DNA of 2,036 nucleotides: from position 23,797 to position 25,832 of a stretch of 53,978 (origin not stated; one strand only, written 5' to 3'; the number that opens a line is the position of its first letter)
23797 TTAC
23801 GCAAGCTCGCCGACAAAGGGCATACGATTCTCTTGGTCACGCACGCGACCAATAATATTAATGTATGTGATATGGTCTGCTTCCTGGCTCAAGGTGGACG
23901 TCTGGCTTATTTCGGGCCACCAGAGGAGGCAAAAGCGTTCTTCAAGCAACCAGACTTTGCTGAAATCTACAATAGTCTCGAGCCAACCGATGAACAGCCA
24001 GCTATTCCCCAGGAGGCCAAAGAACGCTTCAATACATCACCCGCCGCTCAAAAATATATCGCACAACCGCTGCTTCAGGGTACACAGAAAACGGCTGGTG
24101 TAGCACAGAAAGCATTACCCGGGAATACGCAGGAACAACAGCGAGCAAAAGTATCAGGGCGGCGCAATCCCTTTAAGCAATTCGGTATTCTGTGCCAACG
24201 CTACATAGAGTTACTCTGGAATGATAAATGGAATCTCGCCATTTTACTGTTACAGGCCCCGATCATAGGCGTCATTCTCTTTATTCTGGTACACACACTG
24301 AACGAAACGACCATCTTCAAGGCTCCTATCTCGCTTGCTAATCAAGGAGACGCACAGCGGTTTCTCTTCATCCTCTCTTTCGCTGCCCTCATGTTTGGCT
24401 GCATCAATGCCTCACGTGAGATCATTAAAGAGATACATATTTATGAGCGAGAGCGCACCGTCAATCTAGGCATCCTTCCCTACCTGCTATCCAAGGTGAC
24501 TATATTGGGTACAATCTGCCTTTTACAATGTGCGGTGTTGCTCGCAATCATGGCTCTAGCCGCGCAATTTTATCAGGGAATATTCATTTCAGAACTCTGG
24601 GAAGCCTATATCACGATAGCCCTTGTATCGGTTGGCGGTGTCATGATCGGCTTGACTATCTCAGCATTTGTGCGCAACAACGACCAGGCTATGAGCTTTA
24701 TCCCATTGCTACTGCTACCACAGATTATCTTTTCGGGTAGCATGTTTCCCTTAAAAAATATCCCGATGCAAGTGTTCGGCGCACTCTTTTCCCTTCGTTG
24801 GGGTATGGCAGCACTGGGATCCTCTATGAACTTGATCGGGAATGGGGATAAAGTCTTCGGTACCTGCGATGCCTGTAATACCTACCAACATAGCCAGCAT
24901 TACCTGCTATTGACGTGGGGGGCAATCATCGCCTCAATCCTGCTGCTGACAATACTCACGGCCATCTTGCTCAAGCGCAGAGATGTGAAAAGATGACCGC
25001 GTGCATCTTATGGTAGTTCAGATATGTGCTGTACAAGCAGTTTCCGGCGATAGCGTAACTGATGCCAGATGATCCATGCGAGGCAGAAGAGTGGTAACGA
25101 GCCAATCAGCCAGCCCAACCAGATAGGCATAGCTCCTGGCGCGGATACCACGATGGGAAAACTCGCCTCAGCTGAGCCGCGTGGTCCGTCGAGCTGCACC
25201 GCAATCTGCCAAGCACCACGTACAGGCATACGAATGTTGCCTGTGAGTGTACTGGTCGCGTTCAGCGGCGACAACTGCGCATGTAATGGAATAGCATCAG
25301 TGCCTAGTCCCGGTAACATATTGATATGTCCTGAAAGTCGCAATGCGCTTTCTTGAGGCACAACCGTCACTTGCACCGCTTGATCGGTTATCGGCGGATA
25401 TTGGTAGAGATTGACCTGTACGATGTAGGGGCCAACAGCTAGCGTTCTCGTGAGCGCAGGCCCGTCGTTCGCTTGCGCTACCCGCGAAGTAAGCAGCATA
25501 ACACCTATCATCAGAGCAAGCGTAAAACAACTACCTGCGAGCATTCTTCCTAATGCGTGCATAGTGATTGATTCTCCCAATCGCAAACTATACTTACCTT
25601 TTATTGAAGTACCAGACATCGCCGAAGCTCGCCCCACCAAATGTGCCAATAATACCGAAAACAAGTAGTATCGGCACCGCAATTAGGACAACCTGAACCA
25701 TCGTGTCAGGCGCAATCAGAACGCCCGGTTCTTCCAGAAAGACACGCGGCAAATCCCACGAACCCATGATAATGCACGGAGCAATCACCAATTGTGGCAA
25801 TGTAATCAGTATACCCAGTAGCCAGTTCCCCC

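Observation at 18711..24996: Triple-FHA ABC exporter (Rv1747-like) encoded next to GT4 and GT28 glycolipid glycosyltransferases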

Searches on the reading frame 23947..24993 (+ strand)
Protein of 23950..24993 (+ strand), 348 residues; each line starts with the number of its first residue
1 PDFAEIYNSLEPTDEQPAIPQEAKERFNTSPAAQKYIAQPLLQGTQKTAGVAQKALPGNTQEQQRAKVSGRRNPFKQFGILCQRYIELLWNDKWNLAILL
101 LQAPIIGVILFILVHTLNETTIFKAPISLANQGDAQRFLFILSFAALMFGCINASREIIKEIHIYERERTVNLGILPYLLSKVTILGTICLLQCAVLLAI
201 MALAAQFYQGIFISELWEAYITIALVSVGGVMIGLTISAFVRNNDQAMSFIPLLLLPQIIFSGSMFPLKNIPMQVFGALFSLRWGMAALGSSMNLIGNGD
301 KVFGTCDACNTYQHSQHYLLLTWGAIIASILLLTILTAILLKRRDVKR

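Call 10: search_solved_structures(query=window:23950-24993:+, max_evalue=1, show_alignments=2)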
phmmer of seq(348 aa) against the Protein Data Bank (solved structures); distinct sequences matched with E-value up to 1: 4.
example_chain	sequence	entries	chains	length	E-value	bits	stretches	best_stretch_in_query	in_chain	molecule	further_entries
6s3l_G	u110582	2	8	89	0.061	15.9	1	206-259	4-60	Flagellar biosynthetic protein FliQ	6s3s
8z5s_4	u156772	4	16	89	0.094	15.3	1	206-259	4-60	Flagellar biosynthetic protein FliQ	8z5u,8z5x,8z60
6s3r_G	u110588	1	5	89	0.14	14.7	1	211-259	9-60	Flagellar biosynthetic protein FliQ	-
8tsh_C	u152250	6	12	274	0.78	12.3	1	193-276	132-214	Transport permease protein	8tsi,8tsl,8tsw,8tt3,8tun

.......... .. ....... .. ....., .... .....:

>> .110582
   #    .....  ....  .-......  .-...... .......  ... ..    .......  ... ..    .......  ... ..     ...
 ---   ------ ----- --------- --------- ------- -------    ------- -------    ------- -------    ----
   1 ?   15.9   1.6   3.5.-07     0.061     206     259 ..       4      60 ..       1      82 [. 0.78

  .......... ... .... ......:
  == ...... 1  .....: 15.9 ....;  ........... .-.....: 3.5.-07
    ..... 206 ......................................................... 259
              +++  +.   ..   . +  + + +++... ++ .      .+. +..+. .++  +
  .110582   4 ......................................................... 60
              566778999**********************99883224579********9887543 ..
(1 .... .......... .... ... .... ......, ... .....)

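Call 34: search_solved_structures(query=A2, max_evalue=1, show_alignments=1)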
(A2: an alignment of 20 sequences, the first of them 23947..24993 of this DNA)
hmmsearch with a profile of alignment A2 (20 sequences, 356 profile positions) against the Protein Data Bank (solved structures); distinct sequences matched with E-value up to 1: 5.
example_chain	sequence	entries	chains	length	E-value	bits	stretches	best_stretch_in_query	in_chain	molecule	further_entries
7r8c_A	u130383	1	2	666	0.16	14.2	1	224-351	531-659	Isoform 4 of ATP-binding cassette sub-family G member 1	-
7r8d_A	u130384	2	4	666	0.16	14.2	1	224-351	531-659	Isoform 4 of ATP-binding cassette sub-family G member 1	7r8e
7fdv_A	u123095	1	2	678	0.17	14.2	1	224-351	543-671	ATP-binding cassette sub-family G member 1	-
7oz1_A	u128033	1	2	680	0.17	14.2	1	224-351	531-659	Isoform 4 of ATP-binding cassette sub-family G member 1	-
7aeb_M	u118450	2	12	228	0.27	13.5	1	294-352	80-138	LysM domain-containing protein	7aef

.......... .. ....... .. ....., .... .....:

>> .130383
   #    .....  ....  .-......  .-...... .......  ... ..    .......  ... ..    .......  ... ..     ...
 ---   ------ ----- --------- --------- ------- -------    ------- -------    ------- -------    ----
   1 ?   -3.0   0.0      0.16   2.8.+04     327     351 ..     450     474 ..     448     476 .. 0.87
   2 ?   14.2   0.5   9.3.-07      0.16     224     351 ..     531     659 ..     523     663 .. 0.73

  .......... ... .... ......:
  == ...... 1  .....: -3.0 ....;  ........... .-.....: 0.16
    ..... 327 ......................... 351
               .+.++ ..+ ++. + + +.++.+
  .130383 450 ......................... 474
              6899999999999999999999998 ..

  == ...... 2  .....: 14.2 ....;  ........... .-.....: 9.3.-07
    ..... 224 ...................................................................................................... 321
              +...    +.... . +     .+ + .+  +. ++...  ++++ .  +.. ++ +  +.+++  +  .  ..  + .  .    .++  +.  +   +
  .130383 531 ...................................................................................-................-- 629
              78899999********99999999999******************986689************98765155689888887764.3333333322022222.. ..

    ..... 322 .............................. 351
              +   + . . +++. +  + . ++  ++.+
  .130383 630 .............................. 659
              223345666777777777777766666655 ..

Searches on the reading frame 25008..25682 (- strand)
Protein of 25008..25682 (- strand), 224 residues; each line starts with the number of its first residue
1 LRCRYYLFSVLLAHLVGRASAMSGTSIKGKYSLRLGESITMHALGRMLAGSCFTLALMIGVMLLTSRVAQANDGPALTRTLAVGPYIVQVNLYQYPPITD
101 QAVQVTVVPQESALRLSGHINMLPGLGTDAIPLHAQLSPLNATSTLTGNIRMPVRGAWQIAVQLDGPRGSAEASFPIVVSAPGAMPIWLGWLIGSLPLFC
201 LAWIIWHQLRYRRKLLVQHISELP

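Call 4: search_protein_families(library=pfam, proteins=[window:25008-25682:-], max_evalue=0.01)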
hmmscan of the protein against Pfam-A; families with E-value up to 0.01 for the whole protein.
window:25008-25682:- (224 aa): 0 families

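Call 18: search_protein_families(library=ncbifam, proteins=[window:25008-25682:-], max_evalue=0.1)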
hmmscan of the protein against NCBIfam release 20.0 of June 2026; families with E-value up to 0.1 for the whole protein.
window:25008-25682:- (224 aa): 0 families

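Call 19: search_protein_families(library=pfam, proteins=[window:25008-25682:-], max_evalue=1)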
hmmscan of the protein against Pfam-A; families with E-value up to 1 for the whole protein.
window:25008-25682:- (224 aa): 1 family
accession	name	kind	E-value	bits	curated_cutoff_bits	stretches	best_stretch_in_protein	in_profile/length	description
PF14316.11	DUF4381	-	0.79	10.5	27.2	0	180-214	10-47/145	Domain of unknown function (DUF4381)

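Call 60: find_homologous_proteins(query=window:25011-25562:-, max_evalue=0.001)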
Query seq(184 aa) (184 aa): 147 proteins with E <= 0.001 among 219 candidates; the best 120 are listed.
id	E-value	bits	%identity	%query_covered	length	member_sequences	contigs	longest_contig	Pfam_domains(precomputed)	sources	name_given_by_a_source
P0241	3.6e-105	367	91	100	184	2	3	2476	-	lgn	-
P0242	1.1e-90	320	79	97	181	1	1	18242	-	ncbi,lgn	-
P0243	1.1e-87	310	77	97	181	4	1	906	-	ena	-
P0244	3.8e-87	309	78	97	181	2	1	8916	-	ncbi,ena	-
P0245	2.5e-86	306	78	97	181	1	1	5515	-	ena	-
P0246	8.1e-85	301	79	98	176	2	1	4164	-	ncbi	ncbi:MAG: hypothetical protein NVS4B7_12930 [Ktedonobacteraceae bacterium]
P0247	2.1e-84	300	78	97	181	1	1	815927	-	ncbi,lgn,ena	-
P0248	2.6e-83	296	74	97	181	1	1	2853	-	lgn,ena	-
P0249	1.4e-81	291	75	97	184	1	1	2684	-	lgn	-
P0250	6.2e-78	279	72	97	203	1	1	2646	-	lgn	-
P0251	8.6e-78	278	77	88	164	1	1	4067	-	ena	-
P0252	3.6e-76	273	78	85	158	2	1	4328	-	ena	-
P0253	3.0e-70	254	65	98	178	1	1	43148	-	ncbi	-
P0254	2.0e-68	248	64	99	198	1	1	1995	-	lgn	-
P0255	2.1e-67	244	63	97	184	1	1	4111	-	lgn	-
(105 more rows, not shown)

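Call 68: predict_structure(alignment_id=A3)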
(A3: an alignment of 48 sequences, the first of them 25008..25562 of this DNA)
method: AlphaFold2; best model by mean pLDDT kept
length: 184 residues; sequences in the alignment: 48
mean_pLDDT: 87.8   pTM: 0.68
mean pLDDT of the five models: 87.8, 87.3, 84.7, 84.0, 82.4
residues with pLDDT >= 90: 106; 70-90: 61; 50-70: 16; < 50: 1
segments of 3 or more residues with pLDDT < 50: none
pLDDT, mean of each block of 10 residues (from residue 1): 73 84 66 81 97 91 95 93 91 96 92 94 97 95 75 89 93 87 71
secondary structure, 60 per line:
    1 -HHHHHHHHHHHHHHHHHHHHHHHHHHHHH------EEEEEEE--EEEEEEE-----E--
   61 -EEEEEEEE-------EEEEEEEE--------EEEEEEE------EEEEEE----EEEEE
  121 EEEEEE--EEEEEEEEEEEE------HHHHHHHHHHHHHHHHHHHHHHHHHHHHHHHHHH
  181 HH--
elements in order: H2-30 E37-43 E46-52 E62-69 E77-84 E93-99 E106-111 E116-126 E129-140 H147-182
